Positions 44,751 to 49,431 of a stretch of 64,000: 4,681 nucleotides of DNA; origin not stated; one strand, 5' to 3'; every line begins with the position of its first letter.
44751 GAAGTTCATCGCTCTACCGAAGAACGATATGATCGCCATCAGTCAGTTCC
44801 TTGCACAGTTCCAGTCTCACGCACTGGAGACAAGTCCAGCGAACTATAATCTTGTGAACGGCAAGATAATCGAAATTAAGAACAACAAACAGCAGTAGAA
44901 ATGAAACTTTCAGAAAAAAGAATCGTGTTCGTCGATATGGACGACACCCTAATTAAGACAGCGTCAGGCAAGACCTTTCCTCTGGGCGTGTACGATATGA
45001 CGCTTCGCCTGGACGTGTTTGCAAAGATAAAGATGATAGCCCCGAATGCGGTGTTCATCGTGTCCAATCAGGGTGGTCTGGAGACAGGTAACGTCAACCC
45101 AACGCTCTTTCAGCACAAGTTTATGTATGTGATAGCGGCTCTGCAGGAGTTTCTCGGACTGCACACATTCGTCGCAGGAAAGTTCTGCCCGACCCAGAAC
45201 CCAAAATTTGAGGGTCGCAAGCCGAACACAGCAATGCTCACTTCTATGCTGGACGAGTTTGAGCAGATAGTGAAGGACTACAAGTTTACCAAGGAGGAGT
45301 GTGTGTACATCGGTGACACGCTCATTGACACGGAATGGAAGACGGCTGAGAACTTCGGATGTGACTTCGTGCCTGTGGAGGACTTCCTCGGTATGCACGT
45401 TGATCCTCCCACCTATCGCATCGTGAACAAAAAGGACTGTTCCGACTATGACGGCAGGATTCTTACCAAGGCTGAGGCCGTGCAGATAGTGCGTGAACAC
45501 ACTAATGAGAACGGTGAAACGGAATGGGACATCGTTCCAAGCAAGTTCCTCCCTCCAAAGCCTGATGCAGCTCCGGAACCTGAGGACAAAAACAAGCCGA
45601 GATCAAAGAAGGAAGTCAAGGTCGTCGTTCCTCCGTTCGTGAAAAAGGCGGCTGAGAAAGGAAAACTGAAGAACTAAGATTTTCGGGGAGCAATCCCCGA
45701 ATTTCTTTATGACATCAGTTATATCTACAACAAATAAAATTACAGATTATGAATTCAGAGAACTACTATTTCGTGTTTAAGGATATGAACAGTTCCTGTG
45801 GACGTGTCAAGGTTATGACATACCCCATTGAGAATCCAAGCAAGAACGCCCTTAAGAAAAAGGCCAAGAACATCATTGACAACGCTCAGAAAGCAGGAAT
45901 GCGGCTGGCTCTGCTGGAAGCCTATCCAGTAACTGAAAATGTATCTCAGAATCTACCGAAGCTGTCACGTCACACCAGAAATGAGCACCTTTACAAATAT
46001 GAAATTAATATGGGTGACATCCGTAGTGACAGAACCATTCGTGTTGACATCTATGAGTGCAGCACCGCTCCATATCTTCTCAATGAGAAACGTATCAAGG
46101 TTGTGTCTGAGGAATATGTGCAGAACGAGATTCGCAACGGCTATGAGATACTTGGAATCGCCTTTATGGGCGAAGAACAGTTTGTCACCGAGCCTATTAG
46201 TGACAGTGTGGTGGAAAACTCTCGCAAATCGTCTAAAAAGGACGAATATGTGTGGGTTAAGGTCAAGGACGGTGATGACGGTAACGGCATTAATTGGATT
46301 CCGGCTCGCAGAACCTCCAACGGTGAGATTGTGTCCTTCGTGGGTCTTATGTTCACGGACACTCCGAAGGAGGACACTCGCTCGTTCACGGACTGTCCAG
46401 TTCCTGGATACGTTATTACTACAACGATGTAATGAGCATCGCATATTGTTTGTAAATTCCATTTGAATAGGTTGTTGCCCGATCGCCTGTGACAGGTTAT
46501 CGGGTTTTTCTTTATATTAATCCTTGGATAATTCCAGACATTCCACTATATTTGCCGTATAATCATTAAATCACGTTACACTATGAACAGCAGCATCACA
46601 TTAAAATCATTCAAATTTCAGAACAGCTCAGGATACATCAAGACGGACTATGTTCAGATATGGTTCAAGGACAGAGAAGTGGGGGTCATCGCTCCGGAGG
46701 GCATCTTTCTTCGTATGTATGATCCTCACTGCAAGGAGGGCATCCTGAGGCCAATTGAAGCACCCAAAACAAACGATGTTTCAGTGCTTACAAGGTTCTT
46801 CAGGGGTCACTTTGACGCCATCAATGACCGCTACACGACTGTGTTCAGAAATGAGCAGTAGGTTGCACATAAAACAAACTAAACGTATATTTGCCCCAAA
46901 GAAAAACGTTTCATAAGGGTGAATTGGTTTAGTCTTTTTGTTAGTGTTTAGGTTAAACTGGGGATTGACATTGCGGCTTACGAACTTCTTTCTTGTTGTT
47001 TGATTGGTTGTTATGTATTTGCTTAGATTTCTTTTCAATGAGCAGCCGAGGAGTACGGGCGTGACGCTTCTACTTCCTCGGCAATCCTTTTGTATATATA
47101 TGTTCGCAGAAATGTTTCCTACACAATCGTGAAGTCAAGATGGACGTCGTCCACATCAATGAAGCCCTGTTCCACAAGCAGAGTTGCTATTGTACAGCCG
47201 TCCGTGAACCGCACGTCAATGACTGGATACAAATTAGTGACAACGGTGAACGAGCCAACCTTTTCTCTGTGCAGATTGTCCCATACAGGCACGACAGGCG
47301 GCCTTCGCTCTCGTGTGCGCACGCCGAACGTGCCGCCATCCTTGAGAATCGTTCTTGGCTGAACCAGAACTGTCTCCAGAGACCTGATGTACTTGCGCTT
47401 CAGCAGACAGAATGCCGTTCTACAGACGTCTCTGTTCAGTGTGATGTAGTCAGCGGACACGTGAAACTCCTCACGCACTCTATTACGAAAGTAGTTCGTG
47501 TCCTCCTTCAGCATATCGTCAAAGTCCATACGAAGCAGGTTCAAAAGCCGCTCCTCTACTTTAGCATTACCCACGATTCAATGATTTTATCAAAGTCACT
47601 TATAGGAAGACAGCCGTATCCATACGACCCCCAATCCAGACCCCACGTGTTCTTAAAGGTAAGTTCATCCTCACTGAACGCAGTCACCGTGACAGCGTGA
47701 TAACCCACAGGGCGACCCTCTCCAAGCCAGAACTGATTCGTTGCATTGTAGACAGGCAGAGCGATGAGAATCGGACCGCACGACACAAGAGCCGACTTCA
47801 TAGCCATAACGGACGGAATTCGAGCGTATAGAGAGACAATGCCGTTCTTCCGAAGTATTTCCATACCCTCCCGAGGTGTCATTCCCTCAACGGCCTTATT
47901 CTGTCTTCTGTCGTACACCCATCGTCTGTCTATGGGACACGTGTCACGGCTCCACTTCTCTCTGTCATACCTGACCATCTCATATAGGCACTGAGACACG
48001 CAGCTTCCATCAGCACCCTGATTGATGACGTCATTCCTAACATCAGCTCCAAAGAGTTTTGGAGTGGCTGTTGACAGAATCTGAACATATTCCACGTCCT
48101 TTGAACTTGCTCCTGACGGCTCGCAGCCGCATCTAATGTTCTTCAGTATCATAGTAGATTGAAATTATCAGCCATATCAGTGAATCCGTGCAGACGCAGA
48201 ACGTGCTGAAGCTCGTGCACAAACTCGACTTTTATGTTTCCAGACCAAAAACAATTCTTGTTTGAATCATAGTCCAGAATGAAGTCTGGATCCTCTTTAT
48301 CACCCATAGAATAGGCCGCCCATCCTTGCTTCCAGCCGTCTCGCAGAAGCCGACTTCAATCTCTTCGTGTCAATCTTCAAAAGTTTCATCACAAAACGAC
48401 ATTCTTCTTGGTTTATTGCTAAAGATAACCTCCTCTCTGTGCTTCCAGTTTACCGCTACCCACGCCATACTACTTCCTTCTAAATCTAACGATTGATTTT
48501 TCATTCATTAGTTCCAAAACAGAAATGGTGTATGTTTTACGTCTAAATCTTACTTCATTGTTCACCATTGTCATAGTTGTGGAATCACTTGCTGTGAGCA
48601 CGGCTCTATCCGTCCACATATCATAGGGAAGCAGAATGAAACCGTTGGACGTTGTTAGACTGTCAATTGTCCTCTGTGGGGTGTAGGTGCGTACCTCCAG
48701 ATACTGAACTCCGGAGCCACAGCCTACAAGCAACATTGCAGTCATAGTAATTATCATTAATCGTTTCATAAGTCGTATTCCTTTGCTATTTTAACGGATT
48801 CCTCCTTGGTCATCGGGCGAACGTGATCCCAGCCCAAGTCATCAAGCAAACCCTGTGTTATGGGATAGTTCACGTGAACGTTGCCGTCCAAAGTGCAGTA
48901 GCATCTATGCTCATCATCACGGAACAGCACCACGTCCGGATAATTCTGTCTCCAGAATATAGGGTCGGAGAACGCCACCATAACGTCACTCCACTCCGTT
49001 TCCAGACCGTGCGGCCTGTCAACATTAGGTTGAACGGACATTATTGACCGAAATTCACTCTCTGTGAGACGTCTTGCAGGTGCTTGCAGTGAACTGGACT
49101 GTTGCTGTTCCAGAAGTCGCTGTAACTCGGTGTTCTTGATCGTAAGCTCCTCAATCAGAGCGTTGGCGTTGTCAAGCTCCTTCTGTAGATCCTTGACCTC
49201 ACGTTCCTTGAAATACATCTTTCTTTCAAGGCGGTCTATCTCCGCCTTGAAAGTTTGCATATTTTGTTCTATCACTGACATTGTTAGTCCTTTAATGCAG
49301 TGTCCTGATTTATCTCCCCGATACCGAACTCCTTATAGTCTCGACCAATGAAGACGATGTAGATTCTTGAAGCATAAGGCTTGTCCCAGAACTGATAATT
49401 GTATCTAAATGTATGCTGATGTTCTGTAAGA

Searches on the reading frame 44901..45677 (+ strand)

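Call 19: search_protein_families(library=pfam, proteins=[window:44901-45677:+], max_evalue=0.01)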
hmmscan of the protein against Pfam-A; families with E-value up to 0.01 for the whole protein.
window:44901-45677:+ (258 aa): 4 families
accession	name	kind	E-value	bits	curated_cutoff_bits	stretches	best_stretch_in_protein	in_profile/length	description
PF08645.17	PNK3P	-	1.3e-14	54.7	22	1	8-140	2-126/161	Polynucleotide kinase 3 phosphatase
PF13419.12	HAD_2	-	0.00012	22.7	23.8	1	103-157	131-176/178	Haloacid dehalogenase-like hydrolase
PF00702.32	Hydrolase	-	0.00032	21.6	26.4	0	81-143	132-183/191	haloacid dehalogenase-like hydrolase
PF13242.12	Hydrolase_like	-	0.002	18.4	22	1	106-159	3-48/75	HAD-hyrolase-like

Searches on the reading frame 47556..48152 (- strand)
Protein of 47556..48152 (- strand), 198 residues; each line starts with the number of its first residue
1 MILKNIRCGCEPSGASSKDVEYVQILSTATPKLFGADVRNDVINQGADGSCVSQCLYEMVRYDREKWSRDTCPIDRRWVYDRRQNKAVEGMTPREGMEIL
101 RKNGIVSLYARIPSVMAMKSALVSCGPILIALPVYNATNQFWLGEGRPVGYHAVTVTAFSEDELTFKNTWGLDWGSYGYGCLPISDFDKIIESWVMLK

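Call 19: search_protein_families(library=pfam, proteins=[window:47556-48152:-], max_evalue=0.01)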
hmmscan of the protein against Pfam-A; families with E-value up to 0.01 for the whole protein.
window:47556-48152:- (198 aa): 1 family
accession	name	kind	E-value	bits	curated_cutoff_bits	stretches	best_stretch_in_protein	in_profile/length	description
PF00112.29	Peptidase_C1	-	0.0053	17.3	20.7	1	109-179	120-199/220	Papain family cysteine protease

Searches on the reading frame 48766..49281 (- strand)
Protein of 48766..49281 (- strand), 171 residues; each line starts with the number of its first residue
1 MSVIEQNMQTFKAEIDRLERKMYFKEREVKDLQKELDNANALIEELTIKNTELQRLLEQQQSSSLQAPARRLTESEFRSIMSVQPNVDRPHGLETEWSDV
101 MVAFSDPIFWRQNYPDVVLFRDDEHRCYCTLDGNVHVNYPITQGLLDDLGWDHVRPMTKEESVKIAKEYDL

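Call 19: search_protein_families(library=pfam, proteins=[window:48766-49281:-], max_evalue=0.01)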
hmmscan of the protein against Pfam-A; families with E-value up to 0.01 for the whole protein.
window:48766-49281:- (171 aa): 4 families
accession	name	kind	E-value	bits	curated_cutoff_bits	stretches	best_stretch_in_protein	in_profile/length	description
PF17082.10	Spc29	-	2.8e-05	24.5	31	1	13-84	118-182/245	Spindle Pole Component 29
PF22216.1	Sas-6_C_CC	-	6.3e-05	23.6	27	1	16-54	13-51/57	Spindle assembly abnormal protein 6 homolog, C-terminal coiled coil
PF17078.10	SHE3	-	0.00077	19.7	30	1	7-67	46-106/228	SWI5-dependent HO expression protein 3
PF09728.14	Taxilin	-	0.007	16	30.3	1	6-62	231-287/302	Myosin-like coiled-coil protein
